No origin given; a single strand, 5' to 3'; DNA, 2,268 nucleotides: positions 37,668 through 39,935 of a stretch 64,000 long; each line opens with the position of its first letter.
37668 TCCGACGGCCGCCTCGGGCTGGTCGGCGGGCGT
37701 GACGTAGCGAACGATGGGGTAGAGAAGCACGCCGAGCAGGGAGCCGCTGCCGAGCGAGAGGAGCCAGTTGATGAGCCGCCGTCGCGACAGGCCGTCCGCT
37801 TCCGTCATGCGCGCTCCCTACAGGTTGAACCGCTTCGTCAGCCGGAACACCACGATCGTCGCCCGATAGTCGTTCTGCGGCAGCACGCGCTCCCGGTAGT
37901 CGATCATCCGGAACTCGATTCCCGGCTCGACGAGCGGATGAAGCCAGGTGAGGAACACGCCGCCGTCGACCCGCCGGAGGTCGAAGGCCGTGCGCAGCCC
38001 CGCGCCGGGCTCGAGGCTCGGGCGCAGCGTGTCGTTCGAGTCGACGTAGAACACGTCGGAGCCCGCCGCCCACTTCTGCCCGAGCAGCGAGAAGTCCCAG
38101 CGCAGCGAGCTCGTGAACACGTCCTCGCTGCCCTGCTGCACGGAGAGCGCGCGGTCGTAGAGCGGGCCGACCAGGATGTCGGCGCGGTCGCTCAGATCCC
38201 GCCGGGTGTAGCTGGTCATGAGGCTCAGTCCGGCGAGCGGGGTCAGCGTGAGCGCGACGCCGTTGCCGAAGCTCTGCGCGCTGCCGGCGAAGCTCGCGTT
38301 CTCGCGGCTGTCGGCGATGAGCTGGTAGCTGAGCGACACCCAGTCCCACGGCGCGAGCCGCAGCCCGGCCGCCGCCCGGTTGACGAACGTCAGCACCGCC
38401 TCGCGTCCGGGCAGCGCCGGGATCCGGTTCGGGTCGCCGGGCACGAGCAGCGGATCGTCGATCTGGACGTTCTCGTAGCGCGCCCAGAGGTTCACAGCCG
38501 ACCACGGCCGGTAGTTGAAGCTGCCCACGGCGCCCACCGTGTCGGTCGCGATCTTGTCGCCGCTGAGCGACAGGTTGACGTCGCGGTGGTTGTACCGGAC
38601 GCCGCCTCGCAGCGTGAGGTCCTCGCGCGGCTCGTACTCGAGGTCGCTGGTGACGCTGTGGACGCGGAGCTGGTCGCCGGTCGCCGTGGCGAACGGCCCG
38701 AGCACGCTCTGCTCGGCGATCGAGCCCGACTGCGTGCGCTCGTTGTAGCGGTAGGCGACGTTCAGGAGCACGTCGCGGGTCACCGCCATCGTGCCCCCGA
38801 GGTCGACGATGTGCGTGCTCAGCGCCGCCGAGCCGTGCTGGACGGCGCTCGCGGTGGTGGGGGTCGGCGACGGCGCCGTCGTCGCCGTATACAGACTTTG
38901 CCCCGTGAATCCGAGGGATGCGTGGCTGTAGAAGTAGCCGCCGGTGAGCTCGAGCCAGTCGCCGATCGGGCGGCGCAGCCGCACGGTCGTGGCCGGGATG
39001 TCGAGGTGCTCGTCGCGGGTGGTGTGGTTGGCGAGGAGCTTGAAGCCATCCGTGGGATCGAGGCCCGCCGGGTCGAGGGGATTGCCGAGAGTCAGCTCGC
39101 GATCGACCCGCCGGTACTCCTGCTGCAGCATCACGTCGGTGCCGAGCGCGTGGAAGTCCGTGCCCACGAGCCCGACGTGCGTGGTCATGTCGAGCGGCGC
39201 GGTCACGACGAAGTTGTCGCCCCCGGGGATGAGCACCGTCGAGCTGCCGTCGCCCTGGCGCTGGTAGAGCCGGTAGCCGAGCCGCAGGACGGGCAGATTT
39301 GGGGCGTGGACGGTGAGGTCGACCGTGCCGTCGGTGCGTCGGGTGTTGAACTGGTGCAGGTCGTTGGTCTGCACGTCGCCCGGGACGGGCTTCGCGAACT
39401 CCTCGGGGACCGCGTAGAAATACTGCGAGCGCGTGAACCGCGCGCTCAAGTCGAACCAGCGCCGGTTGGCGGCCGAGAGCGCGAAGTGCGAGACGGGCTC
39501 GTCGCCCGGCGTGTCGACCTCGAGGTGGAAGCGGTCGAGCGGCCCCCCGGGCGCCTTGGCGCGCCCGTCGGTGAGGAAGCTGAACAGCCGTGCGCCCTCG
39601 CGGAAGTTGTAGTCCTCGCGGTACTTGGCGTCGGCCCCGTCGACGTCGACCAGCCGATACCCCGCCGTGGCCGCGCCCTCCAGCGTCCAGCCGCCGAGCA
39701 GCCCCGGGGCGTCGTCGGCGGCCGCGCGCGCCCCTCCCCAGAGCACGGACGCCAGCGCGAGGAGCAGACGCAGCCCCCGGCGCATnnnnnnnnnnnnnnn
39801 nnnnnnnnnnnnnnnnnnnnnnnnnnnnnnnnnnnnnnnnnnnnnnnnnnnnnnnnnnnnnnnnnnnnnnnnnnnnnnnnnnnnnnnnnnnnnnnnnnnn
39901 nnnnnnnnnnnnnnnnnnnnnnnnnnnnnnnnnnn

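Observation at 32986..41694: Eight-gene fused operon: porin-cytochrome conduit + Rieske/cytochrome b + membrane multiheme cytochromes + dihaem cyt b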

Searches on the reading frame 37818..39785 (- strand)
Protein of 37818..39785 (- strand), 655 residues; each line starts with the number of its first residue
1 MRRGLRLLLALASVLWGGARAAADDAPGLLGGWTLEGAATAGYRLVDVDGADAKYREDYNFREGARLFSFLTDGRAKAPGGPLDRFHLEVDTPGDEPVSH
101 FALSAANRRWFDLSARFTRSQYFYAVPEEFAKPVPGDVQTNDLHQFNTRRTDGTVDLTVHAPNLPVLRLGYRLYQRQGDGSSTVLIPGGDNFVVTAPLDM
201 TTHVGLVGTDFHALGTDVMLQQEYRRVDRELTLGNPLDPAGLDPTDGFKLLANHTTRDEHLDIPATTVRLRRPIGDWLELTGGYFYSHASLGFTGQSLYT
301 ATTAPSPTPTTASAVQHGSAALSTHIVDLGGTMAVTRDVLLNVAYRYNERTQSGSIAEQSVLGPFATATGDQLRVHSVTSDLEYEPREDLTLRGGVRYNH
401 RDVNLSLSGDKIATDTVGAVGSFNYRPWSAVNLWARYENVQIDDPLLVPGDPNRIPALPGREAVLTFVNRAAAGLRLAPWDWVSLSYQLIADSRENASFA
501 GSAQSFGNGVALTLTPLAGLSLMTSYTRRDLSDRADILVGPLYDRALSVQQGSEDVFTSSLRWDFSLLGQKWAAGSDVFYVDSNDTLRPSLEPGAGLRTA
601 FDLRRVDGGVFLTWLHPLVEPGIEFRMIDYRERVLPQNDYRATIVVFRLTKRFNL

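Call 5: search_protein_families(library=pfam, proteins=[window:37818-39785:-], max_evalue=0.01)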
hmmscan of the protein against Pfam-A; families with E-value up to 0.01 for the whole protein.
window:37818-39785:- (655 aa): 1 family
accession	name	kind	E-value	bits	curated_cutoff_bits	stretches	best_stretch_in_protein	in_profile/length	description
PF11854.14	MtrB_PioB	-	0.0022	17.1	23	0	294-438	248-396/635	Putative outer membrane beta-barrel porin, MtrB/PioB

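Call 6: search_protein_families(library=ncbifam, proteins=[window:37818-39785:-], max_evalue=0.01)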
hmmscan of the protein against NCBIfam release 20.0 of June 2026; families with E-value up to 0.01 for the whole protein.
window:37818-39785:- (655 aa): 1 family
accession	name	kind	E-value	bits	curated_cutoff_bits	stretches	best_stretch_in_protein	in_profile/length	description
NF041027.1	GSU2204_Se_pt_1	equivalog_domain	1e-05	24.6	350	1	377-446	382-453/580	GSU2204 family CXXCH-containing (seleno)protein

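Call 8: find_encoding_contigs(protein=window:37818-39785:-, flank=10000, max_places=6)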
Protein window:37818-39785:- (655 aa): 4 contigs read that carry it; 1 place shown.
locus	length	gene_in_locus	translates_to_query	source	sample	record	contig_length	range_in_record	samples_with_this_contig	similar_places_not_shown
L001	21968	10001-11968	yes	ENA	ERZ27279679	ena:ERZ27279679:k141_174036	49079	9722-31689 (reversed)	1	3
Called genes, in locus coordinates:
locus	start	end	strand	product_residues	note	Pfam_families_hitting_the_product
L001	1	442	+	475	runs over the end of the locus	PF03349:Toluene_X, PF13505:OMP_b-brl (faint)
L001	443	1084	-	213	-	PF13302:Acetyltransf_3 (weak), PF00583:Acetyltransf_1, PF13508:Acetyltransf_7 (faint)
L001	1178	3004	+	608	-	PF00501:AMP-binding, PF23562:AMP-binding_C_3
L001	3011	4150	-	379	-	PF00989:PAS (weak), PF08448:PAS_4, PF00512:HisKA, PF02518:HATPase_c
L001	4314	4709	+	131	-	PF00072:Response_reg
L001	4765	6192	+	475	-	PF13450:NAD_binding_8, PF01593:Amino_oxidase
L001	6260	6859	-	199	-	PF13620:CarboxypepD_reg, PF13715:CarbopepD_reg_2 (weak)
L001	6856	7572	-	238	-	PF14686:fn3_3 (weak), PF13620:CarboxypepD_reg, PF13715:CarbopepD_reg_2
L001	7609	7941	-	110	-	PF13442:Cytochrome_CBB3, PF00034:Cytochrom_C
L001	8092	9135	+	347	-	PF09699:Paired_CXXCH_1 (faint), PF14522:Cytochrome_C7 (faint)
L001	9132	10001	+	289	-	PF14522:Cytochrome_C7 (faint), PF14537:Cytochrom_c3_2 (faint), PF22678:Cytochrom_c_NrfB-like (weak), PF09699:Paired_CXXCH_1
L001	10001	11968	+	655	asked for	-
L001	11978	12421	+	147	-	PF00355:Rieske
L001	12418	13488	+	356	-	PF00033:Cytochrome_B, PF13631:Cytochrom_B_N_2, PF00032:Cytochrom_B_C (weak)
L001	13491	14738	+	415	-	PF22678:Cytochrom_c_NrfB-like (faint), PF09699:Paired_CXXCH_1 (faint), PF14522:Cytochrome_C7 (faint), PF22113:Mtrc-MtrF_II-IV_dom (faint), PF14537:Cytochrom_c3_2 (weak)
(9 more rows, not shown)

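Call 9: find_homologous_proteins(query=window:37818-39785:-, max_evalue=0.00001)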
Query window:37818-39785:- (655 aa): 174 proteins with E <= 0.00001 among 8000 candidates; the best 120 are listed.
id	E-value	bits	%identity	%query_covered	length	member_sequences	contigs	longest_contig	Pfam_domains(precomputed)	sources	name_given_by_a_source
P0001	0.0e+0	1490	100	100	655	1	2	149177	-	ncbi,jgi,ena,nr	ncbi:MAG TPA: hypothetical protein VKW76_04550 [Candidatus Binatia bacterium]|nr:hypothetical protei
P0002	0.0e+0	1274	86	100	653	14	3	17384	-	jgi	jgi:hypothetical protein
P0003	1.3e-245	835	60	98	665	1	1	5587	-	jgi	jgi:hypothetical protein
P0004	5.6e-243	826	58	97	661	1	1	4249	-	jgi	jgi:hypothetical protein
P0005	1.5e-240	818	58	100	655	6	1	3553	-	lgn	-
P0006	6.2e-239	813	58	97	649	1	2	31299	-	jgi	jgi:hypothetical protein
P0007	2.9e-238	811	59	95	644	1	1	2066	-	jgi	jgi:hypothetical protein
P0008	5.6e-238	810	57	100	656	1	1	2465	-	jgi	jgi:hypothetical protein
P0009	5.2e-237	807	58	97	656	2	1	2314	-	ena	-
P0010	1.4e-235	802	57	100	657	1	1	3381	-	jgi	jgi:hypothetical protein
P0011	1.6e-235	802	57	100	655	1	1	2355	-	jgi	jgi:hypothetical protein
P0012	2.8e-235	801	57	100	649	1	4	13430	-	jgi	jgi:hypothetical protein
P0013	2.9e-235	801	58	97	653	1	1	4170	-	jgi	jgi:hypothetical protein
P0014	1.5e-234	799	58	97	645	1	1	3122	-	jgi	jgi:hypothetical protein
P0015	1.5e-234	799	57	100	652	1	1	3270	-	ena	-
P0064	1.0e-215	736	54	96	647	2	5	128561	-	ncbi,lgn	-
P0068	8.6e-214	730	54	98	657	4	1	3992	PF11854.15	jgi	jgi:hypothetical protein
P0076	2.1e-208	712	52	97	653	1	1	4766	PF11854.15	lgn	-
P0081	8.9e-206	703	51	95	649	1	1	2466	PF11854.15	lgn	-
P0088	6.8e-200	684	51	99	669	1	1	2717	PF11854.15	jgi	jgi:hypothetical protein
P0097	8.1e-194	664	50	97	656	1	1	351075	-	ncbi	-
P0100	4.7e-193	661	50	95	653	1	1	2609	PF11854.15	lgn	-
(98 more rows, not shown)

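Call 12: find_related_loci(query=A1, collection=genome_contigs, flank=10000)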
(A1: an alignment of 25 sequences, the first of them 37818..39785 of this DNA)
Query A1 (655 aa) in genome_contigs; peptide patterns used: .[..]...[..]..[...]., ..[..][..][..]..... (x = any residue, [..] = any of these).
50 stretches matched a pattern; 14 encode a relative of the query (tblastn E <= 1e-3); 14 distinct loci.
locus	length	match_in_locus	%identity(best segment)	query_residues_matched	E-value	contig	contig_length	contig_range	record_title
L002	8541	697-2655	56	3-655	0e+0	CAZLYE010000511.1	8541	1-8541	MAG TPA_asm: uncultured Candidatus Binatia bacterium isolate binchicken_co279_102 genome assembly, contig: k141_2752463,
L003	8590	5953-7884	54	5-653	0e+0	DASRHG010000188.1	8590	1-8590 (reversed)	MAG TPA_asm: Candidatus Binatia bacterium isolate SMAG_U10078 k141_480660, whole genome shotgun sequence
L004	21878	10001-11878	54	29-655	0e+0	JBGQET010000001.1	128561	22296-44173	MAG: Candidatus Binatia bacterium isolate OBJ2_061818_090_70 k141_748896_length_128561_cov_14.5368, whole genome shotgun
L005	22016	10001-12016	47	2-655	0e+0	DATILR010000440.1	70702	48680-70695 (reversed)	MAG TPA_asm: Candidatus Binatus sp. isolate SMAG_U15749 k141_1705209, whole genome shotgun sequence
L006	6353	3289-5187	47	17-655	0e+0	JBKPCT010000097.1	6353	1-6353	MAG: Actinomycetota bacterium isolate GB_EKS_MAG_00044 GB_EKS_000001469569, whole genome shotgun sequence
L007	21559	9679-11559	47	33-655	9e-177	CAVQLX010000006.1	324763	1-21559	MAG: uncultured delta proteobacterium isolate MFD03975.bin.1.282 genome assembly, contig: contig_1984, whole genome shot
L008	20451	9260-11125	46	33-651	2e-176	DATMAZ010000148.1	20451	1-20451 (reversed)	MAG TPA_asm: Candidatus Limnocylindria bacterium isolate SMAG_U13339 k141_463870, whole genome shotgun sequence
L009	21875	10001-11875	50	33-655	0e+0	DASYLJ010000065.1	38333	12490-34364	MAG TPA_asm: Candidatus Binatia bacterium isolate SMAG_U4345 k141_40745, whole genome shotgun sequence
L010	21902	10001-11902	50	23-655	0e+0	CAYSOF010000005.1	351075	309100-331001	MAG TPA_asm: uncultured Candidatus Binatia bacterium isolate binchicken_co179_115 genome assembly, contig: NODE_103_leng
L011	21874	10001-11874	49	33-655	0e+0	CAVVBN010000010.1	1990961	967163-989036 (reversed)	MAG: uncultured delta proteobacterium isolate MFD02809.bin.2.268 genome assembly, contig: contig_55774, whole genome sho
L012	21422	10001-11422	26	1-446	6e-36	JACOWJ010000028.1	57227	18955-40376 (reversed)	MAG: Nitrospinota bacterium isolate NC_groundwater_123_Ag_B-0.1um_58_14 S3_GD2017_2_B1_scaffold_240, whole genome shotgu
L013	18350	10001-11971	49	1-655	0e+0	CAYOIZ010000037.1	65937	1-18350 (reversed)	MAG TPA_asm: uncultured Candidatus Binatia bacterium isolate binchicken_co199_112 genome assembly, contig: NODE_527_leng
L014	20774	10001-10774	25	1-271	7e-19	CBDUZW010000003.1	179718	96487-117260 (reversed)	MAG TPA_asm: uncultured bacterium isolate SRR22302365_binner123_Refined_103 genome assembly, contig: ERZ25074835.7, whol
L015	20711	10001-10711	25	37-274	3e-7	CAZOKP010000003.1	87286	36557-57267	MAG TPA_asm: uncultured Eubacteriales bacterium isolate binchicken_co189_413 genome assembly, contig: NODE_116_length_87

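Call 23: find_related_loci(query=A1, collection=metagenome_contigs, flank=10000)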
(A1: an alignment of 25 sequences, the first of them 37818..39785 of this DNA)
Query A1 (655 aa) in metagenome_contigs; peptide patterns used: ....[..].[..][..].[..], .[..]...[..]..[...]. (x = any residue, [..] = any of these).
270 stretches matched a pattern; 79 encode a relative of the query (tblastn E <= 1e-3); 79 distinct loci.
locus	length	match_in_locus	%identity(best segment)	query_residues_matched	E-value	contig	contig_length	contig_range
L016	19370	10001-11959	88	1-655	0e+0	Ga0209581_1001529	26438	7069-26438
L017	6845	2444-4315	55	33-655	0e+0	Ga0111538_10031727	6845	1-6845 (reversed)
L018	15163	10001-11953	56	8-655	0e+0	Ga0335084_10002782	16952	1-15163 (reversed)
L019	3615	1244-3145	56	22-655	0e+0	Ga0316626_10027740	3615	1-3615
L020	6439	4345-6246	55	22-655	0e+0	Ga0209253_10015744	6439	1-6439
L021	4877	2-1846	56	42-655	0e+0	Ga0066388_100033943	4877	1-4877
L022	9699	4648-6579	54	5-653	0e+0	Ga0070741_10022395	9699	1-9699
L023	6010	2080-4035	54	4-655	0e+0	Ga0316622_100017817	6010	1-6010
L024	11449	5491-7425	54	7-655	0e+0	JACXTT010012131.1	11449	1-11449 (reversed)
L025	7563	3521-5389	54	32-653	0e+0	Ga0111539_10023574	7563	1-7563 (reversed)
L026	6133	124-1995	54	33-655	0e+0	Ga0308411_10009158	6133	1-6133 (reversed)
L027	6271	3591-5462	54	33-655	0e+0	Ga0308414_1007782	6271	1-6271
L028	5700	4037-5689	56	33-582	0e+0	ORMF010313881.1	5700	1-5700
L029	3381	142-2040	52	18-653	0e+0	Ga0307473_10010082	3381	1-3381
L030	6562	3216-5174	50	1-653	0e+0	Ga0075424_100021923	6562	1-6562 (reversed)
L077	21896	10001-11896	91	24-655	0e+0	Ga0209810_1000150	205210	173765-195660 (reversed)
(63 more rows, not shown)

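Call 34: predict_structure(alignment_id=A1)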
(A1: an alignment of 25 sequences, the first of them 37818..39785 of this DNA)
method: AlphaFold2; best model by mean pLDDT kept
length: 655 residues; sequences in the alignment: 25
mean_pLDDT: 84.7   pTM: 0.74
mean pLDDT of the five models: 84.7, 81.3, 79.8, 78.9, 72.0
residues with pLDDT >= 90: 384; 70-90: 161; 50-70: 57; < 50: 53
segments of 3 or more residues with pLDDT < 50: 15-29, 125-142, 452-455, 459-463, 593-596
pLDDT, mean of each block of 10 residues (from residue 1): 53 40 34 86 92 74 86 85 89 77 93 94 54 39 68 96 94 93 80 89 97 95 96 90 79 93 97 94 97 93 77 91 97 96 97 88 77 95 96 97 79 90 96 97 62 50 71 97 97 84 94 95 97 81 77 96 94 97 85 55 91 93 95 83 95 89
secondary structure, 60 per line:
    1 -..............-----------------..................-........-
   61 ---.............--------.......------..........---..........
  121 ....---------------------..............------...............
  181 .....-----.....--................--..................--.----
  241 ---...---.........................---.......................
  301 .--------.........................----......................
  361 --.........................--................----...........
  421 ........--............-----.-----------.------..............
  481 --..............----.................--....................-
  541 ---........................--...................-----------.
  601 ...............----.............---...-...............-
elements in order: H2-15 E33-50 H52-59 E64-76 E85-91 E98-107 E111-124 E146-159 E166-185 E191-195 E198-213 E216-233 E250-274 E278-301 E310-334 E339-360 E363-387 E390-405 E410-428 E431-442 E467-480 E483-496 E501-517 E520-539 E544-567 E570-588 E600-615 E620-632 E640-654

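Call 37: fold_search(model_id=the predicted structure, library=pdb)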
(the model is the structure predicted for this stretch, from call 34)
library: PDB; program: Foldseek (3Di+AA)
matches with E <= 10: 796; with E <= 0.001: 240
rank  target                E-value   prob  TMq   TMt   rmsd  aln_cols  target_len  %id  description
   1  6r2q_B                1.3e-16  1.00  0.69  0.70   7.2       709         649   12  Structure of the Mtr complex (released 2020-04-22)
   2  6h7f_A                1.4e-10  1.00  0.41  0.40  12.9       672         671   11  Crystal structure of BauA, the Ferric preacinetobactin receptor from Acinetobacter baumannii in complex with Fe3+-Prea (released 2018-10-10)
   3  6h7v_A                2.0e-10  1.00  0.39  0.39  13.1       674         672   12  Crystal structure of BauA, the Ferric preacinetobactin receptor from Acinetobacter baumannii (released 2018-10-10)
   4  6h7v_B                2.4e-10  1.00  0.40  0.40  12.7       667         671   10  Crystal structure of BauA, the Ferric preacinetobactin receptor from Acinetobacter baumannii (released 2018-10-10)
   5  5fp1                  3.1e-10  1.00  0.41  0.39  14.5       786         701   10  Crystal structure of the siderophore receptor PiuA from Acinetobacter baumannii (released 2016-05-11)
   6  4epa                  7.8e-10  1.00  0.45  0.47   9.8       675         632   10  The crystal structure of the ferric yersiniabactin uptake receptor FyuA from Yersinia pestis (released 2012-06-20)
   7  6e4v                  1.2e-09  1.00  0.40  0.39  12.2       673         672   11  The Crystal Structure of FhuE from E. coli in complex with its substrate Coprogen (released 2019-04-10)
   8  2o5p_B                2.1e-09  1.00  0.38  0.34  12.0       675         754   10  Crystal structure of the full length ferric pyoverdine outer membrane receptor FpvA of Pseudomonas aeruginosa in its a (released 2007-10-30)
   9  9a3c_MODEL_1_A        2.4e-09  1.00  0.40  0.36  11.6       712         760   11  Model of E. coli Fiu by in-cell photo-crosslinking MS and deep learning (released 2023-02-24)
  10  9c4o                  2.6e-09  1.00  0.42  0.42  11.8       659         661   11  Cryo-EM structure of PqqU with ligand PQQ (released 2024-06-19)
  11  6bpn                  2.8e-09  1.00  0.40  0.40  14.0       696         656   11  The crystal structure of the Ferric-Catecholate import receptor Fiu from E. coli K12: Open form (C2221) (released 2018-11-28)
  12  6z9n_A                8.4e-09  1.00  0.44  0.45  13.0       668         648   12  Copper transporter OprC (released 2021-06-30)
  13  1xkw                  9.7e-09  1.00  0.39  0.39  13.6       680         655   12  Pyochelin outer membrane receptor FptA from Pseudomonas aeruginosa (released 2005-10-04)
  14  5nec_B                1.1e-08  1.00  0.37  0.38  12.6       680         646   10  Crystal structure of the siderophore receptor PiuD from Pseudomonas aeruginosa (released 2018-02-07)
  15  6z8r_A                1.3e-08  1.00  0.45  0.45  12.6       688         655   12  Copper transporter OprC (released 2021-06-09)
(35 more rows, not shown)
